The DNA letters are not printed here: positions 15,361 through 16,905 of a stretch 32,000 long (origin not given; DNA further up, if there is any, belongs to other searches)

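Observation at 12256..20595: One ATPase, six permeases: A-B-A-B-A-B triplication of a LolC/LolE-like heteropair inside a TolC/adaptor efflux operon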

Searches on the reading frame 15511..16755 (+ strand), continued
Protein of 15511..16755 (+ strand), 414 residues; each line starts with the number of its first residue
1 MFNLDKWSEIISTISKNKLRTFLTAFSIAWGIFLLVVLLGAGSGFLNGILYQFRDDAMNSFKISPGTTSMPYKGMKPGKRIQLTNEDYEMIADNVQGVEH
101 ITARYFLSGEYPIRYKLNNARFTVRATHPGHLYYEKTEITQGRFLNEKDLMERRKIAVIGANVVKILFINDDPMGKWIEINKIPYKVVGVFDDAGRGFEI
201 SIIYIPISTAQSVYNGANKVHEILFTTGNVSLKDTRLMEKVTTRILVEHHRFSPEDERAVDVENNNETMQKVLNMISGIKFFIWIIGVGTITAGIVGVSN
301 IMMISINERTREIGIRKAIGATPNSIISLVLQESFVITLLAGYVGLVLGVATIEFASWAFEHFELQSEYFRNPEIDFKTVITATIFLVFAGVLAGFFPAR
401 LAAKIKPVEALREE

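Call 23: find_encoding_contigs(protein=P0006, flank=10000, max_places=2)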
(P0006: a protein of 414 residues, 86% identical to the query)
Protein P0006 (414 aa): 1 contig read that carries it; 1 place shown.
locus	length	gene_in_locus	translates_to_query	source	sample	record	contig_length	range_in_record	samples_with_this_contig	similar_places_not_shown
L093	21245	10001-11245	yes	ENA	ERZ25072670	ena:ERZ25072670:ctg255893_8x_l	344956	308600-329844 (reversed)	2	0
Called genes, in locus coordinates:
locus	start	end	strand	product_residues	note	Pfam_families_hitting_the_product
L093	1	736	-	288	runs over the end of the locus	PF05721:PhyH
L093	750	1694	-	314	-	PF05721:PhyH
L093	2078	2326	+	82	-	-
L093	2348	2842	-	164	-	PF03473:MOSC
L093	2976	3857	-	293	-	PF01261:AP_endonuc_2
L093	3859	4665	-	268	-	PF00106:adh_short, PF08659:KR, PF13561:adh_short_C2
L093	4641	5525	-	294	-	PF01261:AP_endonuc_2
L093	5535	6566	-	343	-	PF08240:ADH_N, PF00107:ADH_zinc_N, PF13602:ADH_zinc_N_2 (weak)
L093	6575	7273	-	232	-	PF00215:OMPdecase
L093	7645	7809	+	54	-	-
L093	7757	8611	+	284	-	-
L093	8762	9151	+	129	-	PF02321:OEP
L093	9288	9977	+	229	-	PF02463:SMC_N (weak), PF00005:ABC_tran, PF13304:AAA_21 (faint)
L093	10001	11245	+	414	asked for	PF12704:MacB_PCD, PF02687:FtsX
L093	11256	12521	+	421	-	PF12704:MacB_PCD, PF02687:FtsX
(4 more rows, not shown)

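Call 51: search_solved_structures(query=A2, max_evalue=0.001)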
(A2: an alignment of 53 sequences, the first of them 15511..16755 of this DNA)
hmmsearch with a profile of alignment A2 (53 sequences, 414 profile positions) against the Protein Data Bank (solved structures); distinct sequences matched with E-value up to 0.001: 16.
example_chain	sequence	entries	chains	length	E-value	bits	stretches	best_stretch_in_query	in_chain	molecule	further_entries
5lil_A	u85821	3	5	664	6.8e-44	153.7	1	11-414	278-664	Macrolide export ATP-binding/permease protein MacB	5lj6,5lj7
5xu1_M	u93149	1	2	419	1.4e-40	142.7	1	11-414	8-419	ABC transporter permeae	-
5gko_A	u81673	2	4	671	1.9e-39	139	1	8-414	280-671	Macrolide export ATP-binding/permease protein MacB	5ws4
5nik_J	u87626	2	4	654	2.4e-37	132.1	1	13-414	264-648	Macrolide export ATP-binding/permease protein MacB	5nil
9o9x_C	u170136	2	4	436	1.3e-17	67.1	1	261-414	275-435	ABC transporter permease YtrF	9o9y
3ftj_A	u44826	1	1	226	2.2e-11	46.6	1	78-253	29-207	Macrolide export ATP-binding/permease protein macB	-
5f9q_A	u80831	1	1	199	6.1e-11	45.1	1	81-247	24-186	Macrolide export ATP-binding/permease protein YknZ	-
9w37_A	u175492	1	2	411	3.8e-10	42.5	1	273-414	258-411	LolF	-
9w35_A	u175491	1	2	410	1.6e-09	40.5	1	273-412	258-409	LolF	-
9w2w_A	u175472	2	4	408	2.3e-08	36.7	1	273-411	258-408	LolF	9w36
7arh_E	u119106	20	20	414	2.9e-05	26.4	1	166-411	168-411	Lipoprotein-releasing system transmembrane protein LolE | Lipoprotein transporter subunit LolE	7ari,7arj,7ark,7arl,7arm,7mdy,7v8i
9qgy_M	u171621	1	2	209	3.1e-05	26.4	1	106-249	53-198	Macrolide export ATP-binding/permease protein MacB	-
5lj8_A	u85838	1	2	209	3.3e-05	26.3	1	106-250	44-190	Macrolide export ATP-binding/permease protein MacB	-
5c59_A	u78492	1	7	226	3.5e-05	26.2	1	106-250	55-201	Macrolide export ATP-binding/permease protein MacB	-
7mdx_B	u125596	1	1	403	0.00011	24.5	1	166-407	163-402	Lipoprotein-releasing system transmembrane protein LolE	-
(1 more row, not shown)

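Call 56: predict_structure(alignment_id=A2)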
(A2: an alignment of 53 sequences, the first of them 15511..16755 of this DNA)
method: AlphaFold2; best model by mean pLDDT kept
length: 414 residues; sequences in the alignment: 53
mean_pLDDT: 81.3   pTM: 0.69
mean pLDDT of the five models: 81.3, 80.9, 80.3, 79.7, 77.8
residues with pLDDT >= 90: 157; 70-90: 173; 50-70: 75; < 50: 9
segments of 3 or more residues with pLDDT < 50: 1-4, 412-414
pLDDT, mean of each block of 10 residues (from residue 1): 47 58 72 82 83 79 94 89 95 92 88 92 93 89 94 94 89 94 94 72 93 89 92 91 94 90 89 85 77 67 65 60 68 74 83 85 77 76 73 69 61 45
secondary structure, 60 per line:
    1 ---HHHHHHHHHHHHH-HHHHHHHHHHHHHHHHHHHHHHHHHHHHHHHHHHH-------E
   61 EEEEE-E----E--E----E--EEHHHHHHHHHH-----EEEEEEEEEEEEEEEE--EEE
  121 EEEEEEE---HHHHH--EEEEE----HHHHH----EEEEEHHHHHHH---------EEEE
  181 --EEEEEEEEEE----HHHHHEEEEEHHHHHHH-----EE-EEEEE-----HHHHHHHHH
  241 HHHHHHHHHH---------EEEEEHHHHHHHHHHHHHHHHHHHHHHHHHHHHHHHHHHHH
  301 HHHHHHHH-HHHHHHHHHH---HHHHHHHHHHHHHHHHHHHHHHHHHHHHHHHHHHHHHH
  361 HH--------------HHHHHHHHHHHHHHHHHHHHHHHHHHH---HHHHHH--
elements in order: H4-16 H18-52 E60-65 H85-94 E100-115 E118-127 H131-135 E138-142 H147-151 E156-160 H161-167 E177-180 E183-192 H197-201 E202-206 H207-213 E222-226 H232-250 E260-264 H265-308 H310-319 H323-362 H377-403 H407-412

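Call 60: fold_search(model_id=the predicted structure, library=pdb)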
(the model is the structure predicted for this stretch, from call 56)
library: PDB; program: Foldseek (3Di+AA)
matches with E <= 10: 301; with E <= 0.001: 62
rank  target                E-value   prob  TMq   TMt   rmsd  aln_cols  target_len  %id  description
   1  5gko_A                7.6e-29  1.00  0.67  0.46   6.5       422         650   23  Crystal structure of tripartite-type ABC transporter, MacB from Acinetobacter baumannii (released 2017-11-15)
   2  5lil_A                4.8e-26  1.00  0.60  0.43   6.6       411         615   24  Structure of Aggregatibacter actinomycetemcomitans MacB bound to ATPyS (P21) (released 2017-11-15)
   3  5xu1_M                2.8e-25  1.00  0.53  0.56   8.3       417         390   23  Structure of a non-canonical ABC transporter from Streptococcus pneumoniae R6 (released 2018-01-24)
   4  5nik_J                7.1e-25  1.00  0.75  0.52   4.8       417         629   24  Structure of the MacAB-TolC ABC-type tripartite multidrug efflux pump (released 2017-05-24)
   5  5lj6                  4.9e-24  1.00  0.60  0.44   6.2       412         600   24  Structure of Aggregatibacter actinomycetemcomitans MacB bound to ATPyS (P6522) (released 2017-11-15)
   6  5lil_B                5.2e-24  1.00  0.58  0.43   6.6       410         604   24  Structure of Aggregatibacter actinomycetemcomitans MacB bound to ATPyS (P21) (released 2017-11-15)
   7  5lj7_B                1.1e-23  1.00  0.57  0.43   7.2       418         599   25  Structure of Aggregatibacter actinomycetemcomitans MacB bound to ATP (P21) (released 2017-11-15)
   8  5lj7_A                4.0e-22  1.00  0.57  0.42   7.0       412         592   23  Structure of Aggregatibacter actinomycetemcomitans MacB bound to ATP (P21) (released 2017-11-15)
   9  5xu1_S                6.5e-21  1.00  0.47  0.51   8.7       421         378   22  Structure of a non-canonical ABC transporter from Streptococcus pneumoniae R6 (released 2018-01-24)
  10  9rld_E                8.1e-20  1.00  0.59  0.59   6.9       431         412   16  LolCDE complex with Lpp lipoprotein (released 2026-01-21)
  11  9rlc_E                3.6e-19  1.00  0.59  0.60   6.9       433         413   16  LolCDE complex with Lpp lipoprotein (released 2026-01-21)
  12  9xro_E                1.5e-17  1.00  0.52  0.55   8.3       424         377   16  LolCDE in complex with SMT-738_3 (released 2026-03-18)
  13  7arh_E                1.0e-16  1.00  0.58  0.59   6.9       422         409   16  LolCDE in complex with lipoprotein (released 2021-04-07)
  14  9o9x_C                1.5e-16  1.00  0.59  0.57   8.8       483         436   18  ytrEF nucleotide-free conformation (released 2025-10-15)
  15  9rld_C                1.5e-16  1.00  0.46  0.48   9.7       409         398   14  LolCDE complex with Lpp lipoprotein (released 2026-01-21)
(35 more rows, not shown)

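Call 76: find_encoding_contigs(protein=P0009, flank=10000, max_places=2)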
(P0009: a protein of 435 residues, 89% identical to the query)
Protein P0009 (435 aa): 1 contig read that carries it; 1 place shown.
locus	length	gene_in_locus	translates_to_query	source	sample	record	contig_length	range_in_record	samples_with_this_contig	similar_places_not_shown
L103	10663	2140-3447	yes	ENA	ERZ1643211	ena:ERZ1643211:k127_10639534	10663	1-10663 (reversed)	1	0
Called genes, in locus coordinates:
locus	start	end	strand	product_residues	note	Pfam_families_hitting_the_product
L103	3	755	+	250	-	?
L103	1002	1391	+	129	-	PF02321:OEP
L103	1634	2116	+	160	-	PF00005:ABC_tran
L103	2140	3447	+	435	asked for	PF12704:MacB_PCD, PF02687:FtsX (weak)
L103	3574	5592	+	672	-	PF07676:PD40 (faint), PF26549:Tricorn_N (faint), PF20434:BD-FAE, PF00326:Peptidase_S9, PF01738:DLH (weak)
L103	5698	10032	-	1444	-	PF25390:WD40_RLD, PF13540:RCC1_2, PF13540:RCC1_2, PF25390:WD40_RLD, PF13540:RCC1_2, PF25390:WD40_RLD, PF13540:RCC1_2, PF07679:I-set, +3 more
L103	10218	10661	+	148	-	?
